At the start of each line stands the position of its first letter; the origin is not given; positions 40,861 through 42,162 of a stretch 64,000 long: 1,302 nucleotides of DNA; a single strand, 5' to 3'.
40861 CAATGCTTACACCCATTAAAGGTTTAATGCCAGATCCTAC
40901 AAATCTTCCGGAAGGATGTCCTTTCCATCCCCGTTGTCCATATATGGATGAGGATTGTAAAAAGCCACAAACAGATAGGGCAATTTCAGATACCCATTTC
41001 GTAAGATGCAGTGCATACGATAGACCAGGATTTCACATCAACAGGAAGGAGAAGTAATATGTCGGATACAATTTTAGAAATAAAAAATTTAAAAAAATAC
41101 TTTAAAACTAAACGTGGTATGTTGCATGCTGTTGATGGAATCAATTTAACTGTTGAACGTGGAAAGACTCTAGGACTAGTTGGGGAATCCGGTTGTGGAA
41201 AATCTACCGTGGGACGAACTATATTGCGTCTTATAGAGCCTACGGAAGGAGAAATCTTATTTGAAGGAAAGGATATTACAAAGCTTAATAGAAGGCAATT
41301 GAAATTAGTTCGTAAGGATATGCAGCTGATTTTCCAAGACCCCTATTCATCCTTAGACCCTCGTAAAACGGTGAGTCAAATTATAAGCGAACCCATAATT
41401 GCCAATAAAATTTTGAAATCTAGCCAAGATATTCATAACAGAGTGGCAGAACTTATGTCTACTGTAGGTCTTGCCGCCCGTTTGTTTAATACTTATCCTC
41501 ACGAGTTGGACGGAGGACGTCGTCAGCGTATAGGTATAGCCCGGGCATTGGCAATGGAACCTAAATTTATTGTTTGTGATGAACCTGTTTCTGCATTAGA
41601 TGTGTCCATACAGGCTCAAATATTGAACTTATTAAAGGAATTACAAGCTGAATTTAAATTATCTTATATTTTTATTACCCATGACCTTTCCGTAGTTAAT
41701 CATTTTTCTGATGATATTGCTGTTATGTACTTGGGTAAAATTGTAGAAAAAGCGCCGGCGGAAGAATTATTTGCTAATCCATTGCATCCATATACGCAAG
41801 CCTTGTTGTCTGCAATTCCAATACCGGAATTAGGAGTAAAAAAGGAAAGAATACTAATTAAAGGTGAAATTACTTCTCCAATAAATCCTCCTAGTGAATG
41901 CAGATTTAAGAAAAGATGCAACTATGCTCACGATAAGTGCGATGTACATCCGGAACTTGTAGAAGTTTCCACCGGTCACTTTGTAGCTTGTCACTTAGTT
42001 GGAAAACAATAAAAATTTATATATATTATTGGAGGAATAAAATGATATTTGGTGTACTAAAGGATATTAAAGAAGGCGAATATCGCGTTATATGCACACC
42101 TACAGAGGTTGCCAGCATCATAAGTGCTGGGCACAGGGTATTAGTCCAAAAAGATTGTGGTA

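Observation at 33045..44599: Orphan sigma-54-controlled sensing/uptake/catabolic locus (SBP-domain kinase, NtrC activator, Opp-like importer, AlaDH-family and PrpD-family enzymes)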

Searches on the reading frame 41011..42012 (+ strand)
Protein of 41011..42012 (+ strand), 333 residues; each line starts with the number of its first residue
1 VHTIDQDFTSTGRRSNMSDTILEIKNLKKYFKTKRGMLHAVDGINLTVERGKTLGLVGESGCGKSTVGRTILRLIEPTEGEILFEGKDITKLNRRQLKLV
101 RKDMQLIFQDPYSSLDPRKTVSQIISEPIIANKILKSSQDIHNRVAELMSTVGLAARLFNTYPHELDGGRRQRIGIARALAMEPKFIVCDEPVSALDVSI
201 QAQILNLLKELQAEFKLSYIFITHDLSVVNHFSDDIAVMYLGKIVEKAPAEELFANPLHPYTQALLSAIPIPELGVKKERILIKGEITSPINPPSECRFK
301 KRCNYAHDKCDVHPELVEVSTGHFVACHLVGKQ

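Call 4: search_protein_families(library=pfam, proteins=[window:41011-42012:+])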
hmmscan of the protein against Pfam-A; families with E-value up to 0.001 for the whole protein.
window:41011-42012:+ (333 aa): 3 families
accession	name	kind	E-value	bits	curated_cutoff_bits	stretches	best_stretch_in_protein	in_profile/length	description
PF00005.33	ABC_tran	-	3.3e-32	112.4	25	1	42-193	2-136/137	ABC transporter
PF08352.17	oligo_HPY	-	1.1e-17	64.6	27.1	1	245-310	1-65/65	Oligopeptide/dipeptide transporter, C-terminal region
PF13304.12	AAA_21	-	5.6e-05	23.8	27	0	179-229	254-303/304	AAA domain, putative AbiEii toxin, Type IV TA system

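Call 5: search_protein_families(library=ncbifam, proteins=[window:41011-42012:+])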
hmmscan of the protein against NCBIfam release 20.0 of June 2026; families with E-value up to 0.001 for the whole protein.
window:41011-42012:+ (333 aa): 189 families (the best 25 are shown)
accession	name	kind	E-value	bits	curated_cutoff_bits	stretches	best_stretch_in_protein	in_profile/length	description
NF011659.0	PRK15079.1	equivalog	9.4e-119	396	540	1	21-330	20-331/334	murein tripeptide/oligopeptide ABC transporter ATP binding protein OppF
NF008453.0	PRK11308.1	subfamily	1.5e-118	395.9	408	1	15-331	6-327/334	dipeptide ABC transporter ATP-binding protein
NF043071.1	DppF_dipep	equivalog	5.5e-106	354.7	660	1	15-332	7-329/331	dipeptide ABC transporter ATP-binding subunit DppF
NF043078.1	MMSYN1_0168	equivalog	6.3e-93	312.5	800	3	142-325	470-638/649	oligopeptide ABC transporter ATP-binding protein OppF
NF007613.0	PRK10261.1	equivalog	4.5e-89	299.5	1077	1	19-294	311-593/623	glutathione ABC transporter ATP-binding protein GsiA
TIGR02769.1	nickel_nikE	equivalog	2.2e-76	256.8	332.55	1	30-272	11-255/265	nickel import ATP-binding protein NikE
NF011713.0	PRK15134.1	equivalog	3.8e-75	253.5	834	1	17-267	271-527/529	microcin C ABC transporter ATP-binding protein YejF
NF007010.1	PRK09473.1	subfamily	2.3e-74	250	575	1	21-329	1-313/318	oligopeptide ABC transporter ATP-binding protein OppD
NF008246.0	PRK11022.1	equivalog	4.7e-70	236.2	541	1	21-329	3-316/326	dipeptide ABC transporter ATP-binding protein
NF043079.1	MMSYN1_0167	equivalog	6.4e-70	236.5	740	2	95-330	298-535/561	oligopeptide ABC transporter ATP-binding protein OppD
NF007739.0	PRK10419.1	subfamily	6.9e-69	232.3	354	1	28-269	10-254/268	nickel ABC transporter ATP-binding protein NikE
NF011692.0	PRK15112.1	equivalog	9.8e-60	202.4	452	1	17-267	1-252/269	putrescine export ABC transporter ATP-binding protein SapF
TIGR02770.1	nickel_nikD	equivalog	1.9e-59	200.8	318.7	1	41-268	2-228/230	nickel import ATP-binding protein NikD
NF011674.0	PRK15093.1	equivalog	1.9e-58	198.2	627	1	21-329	3-323/330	putrescine export ABC transporter ATP-binding protein SapD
NF047576.1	opine_ATP_CntF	equivalog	2e-57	194.4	385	1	21-268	2-252/264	staphylopine uptake ABC transporter ATP-binding protein CntF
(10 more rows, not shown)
